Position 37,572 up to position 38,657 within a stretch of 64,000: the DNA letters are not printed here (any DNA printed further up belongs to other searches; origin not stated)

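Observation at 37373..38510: Truncated C5 methyltransferase fragment followed by an intact HNH-family nuclease: decayed restriction-modification system or methylation-dependent nuclease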

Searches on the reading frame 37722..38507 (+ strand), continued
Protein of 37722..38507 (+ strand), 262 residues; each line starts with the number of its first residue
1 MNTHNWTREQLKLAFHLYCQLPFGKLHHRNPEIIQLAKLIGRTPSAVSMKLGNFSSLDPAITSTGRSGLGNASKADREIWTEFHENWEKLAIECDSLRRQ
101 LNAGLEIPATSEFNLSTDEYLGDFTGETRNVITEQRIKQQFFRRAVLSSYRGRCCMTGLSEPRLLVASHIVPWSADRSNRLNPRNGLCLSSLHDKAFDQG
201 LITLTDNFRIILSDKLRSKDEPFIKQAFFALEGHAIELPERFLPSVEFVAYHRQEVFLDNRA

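Call 31: search_dna_similar(query=window:37722-38507:+, collection=plasmids, mode=protein, max_rows=25)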
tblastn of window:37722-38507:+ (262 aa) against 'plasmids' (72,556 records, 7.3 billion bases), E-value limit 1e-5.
Records with a match: 271; places in all: 281; records where one place covers at least 80% of the query: 4.
Best place of each record, by identity: <60% 271.
By first word of the organism name: Bacillus 73; Providencia 20; Rhizobium 17; Acinetobacter 13; Agrobacterium 12; Sinorhizobium 11; Pseudomonas 10; Cupriavidus 10; Enterobacter 9; Nostoc 6; and 51 more.
By predicted mobility (MOB-suite, as given by PLSDB): non-mobilizable 175; conjugative 73; mobilizable 23.
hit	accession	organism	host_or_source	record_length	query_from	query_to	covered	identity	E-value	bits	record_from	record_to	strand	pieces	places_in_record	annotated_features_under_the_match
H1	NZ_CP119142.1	Neisseria gonorrhoeae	Homo sapiens,whole organism,synovial ...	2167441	6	257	96%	44.8%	3e-63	221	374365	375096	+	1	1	none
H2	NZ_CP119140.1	Neisseria gonorrhoeae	Homo sapiens,whole organism,blood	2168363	6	257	96%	44.8%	3e-63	221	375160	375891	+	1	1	none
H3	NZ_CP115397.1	Hymenobacter yonginensis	whole organism,freshwater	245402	6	253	95%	42.9%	7e-62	217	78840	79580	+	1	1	HNH endonuclease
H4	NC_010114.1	Vibrio sp. 09022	-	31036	61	256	75%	31.3%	3e-19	94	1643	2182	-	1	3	HNH endonuclease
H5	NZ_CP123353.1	Agrobacterium pusense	laboratory contaminant from a culture ...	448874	33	257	86%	27.3%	7e-8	61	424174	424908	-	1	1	HNH endonuclease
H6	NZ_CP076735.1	Photobacterium damselae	fish,whole organism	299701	77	257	69%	33.0%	6e-14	78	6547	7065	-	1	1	HNH endonuclease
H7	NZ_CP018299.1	Photobacterium damselae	Turbot,Dieseased fish,heart blood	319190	77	257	69%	33.0%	6e-14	78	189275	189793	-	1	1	HNH endonuclease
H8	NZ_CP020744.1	Bacillus mycoides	whole organism,soil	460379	88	257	65%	32.9%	2e-12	74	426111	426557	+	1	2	HNH endonuclease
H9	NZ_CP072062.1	Bacillus mycoides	cell culture,soil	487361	88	257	65%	32.9%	1e-11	72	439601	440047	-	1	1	HNH endonuclease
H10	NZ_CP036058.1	Bacillus mycoides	cell culture,soil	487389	88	257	65%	32.9%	1e-11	72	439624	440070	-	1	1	HNH endonuclease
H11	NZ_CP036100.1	Bacillus mycoides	cell culture,soil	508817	88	257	65%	32.9%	1e-11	72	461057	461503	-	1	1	HNH endonuclease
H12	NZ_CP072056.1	Bacillus mycoides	cell culture,soil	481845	88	257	65%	32.9%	1e-11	72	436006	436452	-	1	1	HNH endonuclease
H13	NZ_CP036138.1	Bacillus mycoides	cell culture,soil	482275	88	257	65%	32.9%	1e-11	72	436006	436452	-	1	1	HNH endonuclease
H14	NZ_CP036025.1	Bacillus mycoides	cell culture,soil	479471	88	257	65%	32.4%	2e-11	71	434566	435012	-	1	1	HNH endonuclease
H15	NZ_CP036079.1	Bacillus mycoides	cell culture,soil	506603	88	257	65%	32.4%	2e-11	71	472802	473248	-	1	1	HNH endonuclease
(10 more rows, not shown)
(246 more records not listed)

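Call 33: get_annotated_region(hit=H1, flank=5000)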
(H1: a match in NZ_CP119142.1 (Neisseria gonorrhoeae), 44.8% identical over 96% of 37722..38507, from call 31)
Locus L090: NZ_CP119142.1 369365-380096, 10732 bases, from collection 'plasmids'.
description: Neisseria gonorrhoeae strain 2022NG-0032 plasmid p2022NG-0032_1, complete sequence
organism: Neisseria gonorrhoeae (NCBI taxid 485)
taxonomy: Bacteria; Pseudomonadota; Betaproteobacteria; Neisseriales; Neisseriaceae; Neisseria; Neisseria gonorrhoeae
host: -; source: Homo sapiens,whole organism,synovial fluid; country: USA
typing (MOB-suite, as given by PLSDB): non-mobilizable
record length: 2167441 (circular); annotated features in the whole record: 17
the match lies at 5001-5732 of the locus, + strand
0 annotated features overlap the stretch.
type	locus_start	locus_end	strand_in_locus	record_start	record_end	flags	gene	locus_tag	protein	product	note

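Call 34: get_annotated_region(hit=H3, flank=5000)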
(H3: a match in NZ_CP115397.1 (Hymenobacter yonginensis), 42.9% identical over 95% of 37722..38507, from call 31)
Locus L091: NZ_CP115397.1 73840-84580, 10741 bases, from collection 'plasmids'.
description: Hymenobacter yonginensis strain KCTC 22745 plasmid unnamed2, complete sequence
organism: Hymenobacter yonginensis (NCBI taxid 748197)
taxonomy: Bacteria; Bacteroidota; Cytophagia; Cytophagales; Hymenobacteraceae; Hymenobacter; Hymenobacter yonginensis
host: -; source: whole organism,freshwater; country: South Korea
typing (MOB-suite, as given by PLSDB): non-mobilizable
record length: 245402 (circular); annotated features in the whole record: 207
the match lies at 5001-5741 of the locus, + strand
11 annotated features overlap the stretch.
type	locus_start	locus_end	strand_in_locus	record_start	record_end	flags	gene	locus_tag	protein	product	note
CDS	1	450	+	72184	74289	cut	-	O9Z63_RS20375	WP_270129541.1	relaxase/mobilization nuclease domain-containing protein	-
CDS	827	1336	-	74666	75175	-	-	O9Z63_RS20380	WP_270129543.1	hypothetical protein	-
CDS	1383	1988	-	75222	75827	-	-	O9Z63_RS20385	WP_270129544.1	hypothetical protein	-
CDS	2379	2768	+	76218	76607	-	-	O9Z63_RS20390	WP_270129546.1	helix-turn-helix transcriptional regulator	-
CDS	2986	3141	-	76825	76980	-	-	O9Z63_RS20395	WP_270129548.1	hypothetical protein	-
CDS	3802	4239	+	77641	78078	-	-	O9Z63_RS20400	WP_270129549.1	hypothetical protein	-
CDS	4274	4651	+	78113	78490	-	-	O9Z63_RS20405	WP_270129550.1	hypothetical protein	-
CDS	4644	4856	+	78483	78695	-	-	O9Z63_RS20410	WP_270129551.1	hypothetical protein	-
CDS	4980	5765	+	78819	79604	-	-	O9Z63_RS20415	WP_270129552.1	HNH endonuclease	-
CDS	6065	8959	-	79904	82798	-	-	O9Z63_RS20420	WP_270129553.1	UvrD-helicase domain-containing protein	-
CDS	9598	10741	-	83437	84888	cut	-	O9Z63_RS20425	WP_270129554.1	hypothetical protein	-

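Call 43: predict_structure(alignment_id=A1)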
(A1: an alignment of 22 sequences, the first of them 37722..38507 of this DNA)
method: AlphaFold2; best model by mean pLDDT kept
length: 262 residues; sequences in the alignment: 22
mean_pLDDT: 62.7   pTM: 0.56
mean pLDDT of the five models: 62.7, 59.9, 58.8, 57.2, 52.9
residues with pLDDT >= 90: 19; 70-90: 84; 50-70: 76; < 50: 83
segments of 3 or more residues with pLDDT < 50: 1-3, 106-122, 152-191, 239-244, 247-253, 255-262
pLDDT, mean of each block of 10 residues (from residue 1): 70 89 80 89 91 81 61 87 79 81 53 41 54 62 62 38 30 35 39 55 61 77 74 57 48 42 34
secondary structure, 60 per line:
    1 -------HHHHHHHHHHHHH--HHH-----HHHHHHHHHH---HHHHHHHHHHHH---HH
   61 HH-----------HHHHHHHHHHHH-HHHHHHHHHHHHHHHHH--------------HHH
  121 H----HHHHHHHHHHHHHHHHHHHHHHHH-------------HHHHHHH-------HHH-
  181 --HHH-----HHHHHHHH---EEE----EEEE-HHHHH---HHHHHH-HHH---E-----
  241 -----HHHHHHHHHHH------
elements in order: H8-20 H31-40 H44-55 H59-62 H74-85 H87-103 H118-121 H126-149 H163-169 H191-198 E202-204 E209-212 H214-218 H222-227 H246-256

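Call 47: search_protein_families(library=phrogs, proteins=[window:37722-38507:+, L036:6770-7189:+, L082:2462-3094:+, L063:2848-3327:+], max_evalue=0.1)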
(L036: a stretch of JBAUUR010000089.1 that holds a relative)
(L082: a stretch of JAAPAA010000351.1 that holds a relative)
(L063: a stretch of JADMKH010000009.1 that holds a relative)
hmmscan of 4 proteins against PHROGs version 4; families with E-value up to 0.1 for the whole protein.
window:37722-38507:+ (262 aa): 5 families
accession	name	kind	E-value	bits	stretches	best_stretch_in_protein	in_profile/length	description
phrog_20585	-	unknown function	1.3e-07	31.9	1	125-205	207-286/337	-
phrog_31713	-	unknown function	1.9e-05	24.9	1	131-218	188-270/292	-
phrog_23050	-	unknown function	2e-05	24.9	1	133-203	270-337/383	-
phrog_14240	-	unknown function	0.00066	20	1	131-221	186-282/315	-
phrog_589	-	DNA, RNA and nucleotide metabolism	0.0023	18.7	1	139-190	79-131/179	HNH endonuclease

L036:6770-7189:+ (140 aa): 0 families

L082:2462-3094:+ (211 aa): 0 families

L063:2848-3327:+ (160 aa): 0 families

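Call 48: search_protein_families(library=padloc, proteins=[L036:6770-7189:+, L082:2462-3094:+, L063:2848-3327:+, L047:4834-5980:+, L035:7257-7943:+, L021:6980-7642:+, L090:4992-5738:+], max_evalue=0.01)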
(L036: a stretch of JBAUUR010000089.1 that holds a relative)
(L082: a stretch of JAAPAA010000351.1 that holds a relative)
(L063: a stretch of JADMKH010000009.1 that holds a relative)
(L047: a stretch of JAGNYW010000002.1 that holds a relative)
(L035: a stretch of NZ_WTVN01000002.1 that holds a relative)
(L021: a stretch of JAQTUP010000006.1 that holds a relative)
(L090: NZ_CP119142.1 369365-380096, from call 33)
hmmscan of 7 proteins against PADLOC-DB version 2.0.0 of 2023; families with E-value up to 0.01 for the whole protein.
L036:6770-7189:+ (140 aa): 0 families

L082:2462-3094:+ (211 aa): 0 families

L063:2848-3327:+ (160 aa): 0 families

L047:4834-5980:+ (382 aa): 60 families (the best 25 are shown)
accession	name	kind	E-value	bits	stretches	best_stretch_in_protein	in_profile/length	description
PDLC03361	MTase_II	-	4.1e-149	495.3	1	8-372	55-438/455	Type II methyltransferase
PDLC02653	DrmMII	-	1.3e-132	439.8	2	35-238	4-201/333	DrmMII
PDLC03733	oMTase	-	1.4e-113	378.2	1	20-372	75-459/476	orphan methyltransferase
PDLC03272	MTase_II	-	5.5e-106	353.1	1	30-374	69-393/407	Type II methyltransferase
PDLC03242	MTase_II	-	1.1e-59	200.4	2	36-212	101-267/409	Type II methyltransferase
PDLC03716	oMTase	-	6.4e-59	197.8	2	36-209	39-203/349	orphan methyltransferase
PDLC03378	MTase_II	-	5.8e-58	194.8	1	36-364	3-323/344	Type II methyltransferase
PDLC03217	MTase_II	-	1.1e-54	184.1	2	35-212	384-551/703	Type II methyltransferase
PDLC00034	DruM2|DruM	-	1.8e-48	163.2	1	31-209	3-190/457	DNA cytosine methylase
PDLC03234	MTase_II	-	7e-42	142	2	35-214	4-183/375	Type II methyltransferase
PDLC00028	DruM2|DruM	-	1.1e-40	137.6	2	34-212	4-184/397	DNA cytosine methylase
PDLC00026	DruM2|DruM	-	1.5e-39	134.5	1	36-364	5-311/336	DNA cytosine methylase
PDLC03269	MTase_II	-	3e-39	133.3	1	35-212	3-172/437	Type II methyltransferase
PDLC00027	DruM2|DruM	-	9.1e-39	131.8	2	34-230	10-193/361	DNA cytosine methylase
PDLC03734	oMTase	-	9.8e-38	128.2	1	35-215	3-178/444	orphan methyltransferase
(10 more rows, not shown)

L035:7257-7943:+ (229 aa): 3 families
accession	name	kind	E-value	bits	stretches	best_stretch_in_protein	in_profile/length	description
PDLC03467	REase_II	-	2.2e-37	127.2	1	32-190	212-363/365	Type II restriction enzyme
PDLC03545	REase_II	-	6.7e-06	23.9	1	78-171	88-180/272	Type II restriction enzyme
PDLC03466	REase_II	-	0.0006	17.5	1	78-182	108-215/305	Type II restriction enzyme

L021:6980-7642:+ (221 aa): 0 families

L090:4992-5738:+ (249 aa): 3 families
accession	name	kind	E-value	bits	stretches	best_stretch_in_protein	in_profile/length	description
PDLC04132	HNH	-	6.6e-91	302.4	1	2-248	27-273/286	-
PDLC03546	HNH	-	1e-43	147.4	2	109-247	137-277/282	Type II restriction enzyme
PDLC03529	REase_II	-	2.3e-06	25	1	144-247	283-381/389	Type II restriction enzyme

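Call 55: search_protein_families(library=pfam, alignment_id=A2, max_evalue=0.00001)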
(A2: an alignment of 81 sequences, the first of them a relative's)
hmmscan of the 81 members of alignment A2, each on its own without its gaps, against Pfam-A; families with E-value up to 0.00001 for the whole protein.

A. member 1, L005:2426-4423:+ (666 aa): 2 families
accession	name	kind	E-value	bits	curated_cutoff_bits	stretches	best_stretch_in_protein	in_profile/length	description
PF00593.30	TonB_dep_Rec_b-barrel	-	3.9e-36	126.3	27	1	165-625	6-436/436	TonB dependent receptor-like, beta-barrel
PF07715.20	Plug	-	3.5e-16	60.1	23.9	1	23-113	18-107/107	TonB-dependent Receptor Plug Domain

B. families by the number of members that match (of 81 scanned): 91 families (the first 25 are shown)
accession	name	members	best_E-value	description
PF04851.21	ResIII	5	8.8e-35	Type III restriction enzyme, res subunit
PF00271.37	Helicase_C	5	9.5e-22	Helicase conserved C-terminal domain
PF00270.35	DEAD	5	1.5e-10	DEAD/DEAH box helicase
PF02673.24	BacA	4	8.1e-89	Bacitracin resistance protein BacA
PF07690.21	MFS_1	3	2e-46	Major Facilitator Superfamily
PF11907.13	DUF3427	3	3.4e-21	Domain of unknown function (DUF3427)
PF13649.12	Methyltransf_25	3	2.3e-15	Methyltransferase domain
PF13091.12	PLDc_2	3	1.1e-08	PLD-like domain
PF00717.28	Peptidase_S24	3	2.2e-08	Peptidase S24-like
PF13549.11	ATP-grasp_5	2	5.3e-89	ATP-grasp domain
PF13607.11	Succ_CoA_lig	2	1.5e-56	Succinyl-CoA ligase like flavodoxin domain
PF00593.30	TonB_dep_Rec_b-barrel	2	6.1e-40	TonB dependent receptor-like, beta-barrel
PF00549.24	Ligase_CoA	2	2.5e-31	CoA-ligase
PF04471.18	Mrr_cat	2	6.4e-29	Restriction endonuclease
PF02629.25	CoA_binding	2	1.8e-28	CoA binding domain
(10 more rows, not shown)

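Call 71: list_cluster_members(proteins=[P0121, window:37722-38507:+, P0242])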
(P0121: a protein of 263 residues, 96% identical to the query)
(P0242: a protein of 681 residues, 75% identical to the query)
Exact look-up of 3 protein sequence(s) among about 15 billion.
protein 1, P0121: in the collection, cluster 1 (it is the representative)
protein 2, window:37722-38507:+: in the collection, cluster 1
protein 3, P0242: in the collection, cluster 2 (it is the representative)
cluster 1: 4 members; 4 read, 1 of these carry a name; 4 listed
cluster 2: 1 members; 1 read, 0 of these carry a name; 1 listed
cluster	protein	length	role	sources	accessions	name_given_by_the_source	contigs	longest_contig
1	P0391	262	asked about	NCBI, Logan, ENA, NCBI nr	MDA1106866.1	MAG: HNH endonuclease [Proteobacteria bacterium] | HNH endonuclease [Pseudomonadota bacterium]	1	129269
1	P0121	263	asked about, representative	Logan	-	-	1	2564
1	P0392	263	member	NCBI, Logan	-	-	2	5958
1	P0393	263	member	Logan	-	-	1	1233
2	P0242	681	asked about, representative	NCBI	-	-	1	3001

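Call 72: find_homologous_proteins(query=L036:6770-7189:+, max_evalue=0.001)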
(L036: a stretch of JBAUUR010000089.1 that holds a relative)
Query L036:6770-7189:+ (140 aa): 357 proteins with E <= 0.001 among 364 candidates; the best 120 are listed.
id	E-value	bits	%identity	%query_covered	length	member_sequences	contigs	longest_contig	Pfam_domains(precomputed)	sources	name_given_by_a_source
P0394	3.4e-78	279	86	100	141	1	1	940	-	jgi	-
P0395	1.6e-77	276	93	90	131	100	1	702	-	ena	-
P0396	9.8e-75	267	83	100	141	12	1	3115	-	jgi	jgi:hypothetical protein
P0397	3.8e-74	266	90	90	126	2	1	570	-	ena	-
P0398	8.8e-73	261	82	97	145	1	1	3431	-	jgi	jgi:hypothetical protein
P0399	8.9e-72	258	92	86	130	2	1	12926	-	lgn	-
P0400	2.7e-71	256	82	96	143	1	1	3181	-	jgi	jgi:hypothetical protein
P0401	3.9e-70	252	82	96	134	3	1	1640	-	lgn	-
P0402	1.2e-69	251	84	90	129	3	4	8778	-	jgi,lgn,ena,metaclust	metaclust:\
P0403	5.7e-69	249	83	90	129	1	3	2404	-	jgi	jgi:hypothetical protein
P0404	6.4e-69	249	88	86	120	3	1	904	-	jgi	jgi:hypothetical protein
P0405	6.5e-69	249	85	89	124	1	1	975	-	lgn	-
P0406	2.4e-68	247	84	87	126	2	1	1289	-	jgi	-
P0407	6.7e-68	245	78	97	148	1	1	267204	-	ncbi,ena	-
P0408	9.3e-68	245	88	86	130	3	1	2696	-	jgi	-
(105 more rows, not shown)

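Call 79: predict_structure(alignment_id=A3)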
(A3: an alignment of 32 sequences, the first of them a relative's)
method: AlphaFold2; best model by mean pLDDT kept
length: 123 residues; sequences in the alignment: 32
mean_pLDDT: 90.8   pTM: 0.85
mean pLDDT of the five models: 90.8, 89.7, 87.2, 81.9, 80.8
residues with pLDDT >= 90: 80; 70-90: 40; 50-70: 2; < 50: 1
segments of 3 or more residues with pLDDT < 50: none
pLDDT, mean of each block of 10 residues (from residue 1): 86 94 86 89 92 90 91 92 93 91 97 92 74
secondary structure, 60 per line:
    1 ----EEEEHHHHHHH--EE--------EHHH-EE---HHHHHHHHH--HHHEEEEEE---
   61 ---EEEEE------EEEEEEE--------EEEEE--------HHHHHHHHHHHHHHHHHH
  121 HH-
elements in order: E5-8 H9-15 H38-46 E52-57 E64-68 E75-81 E90-94 H103-122
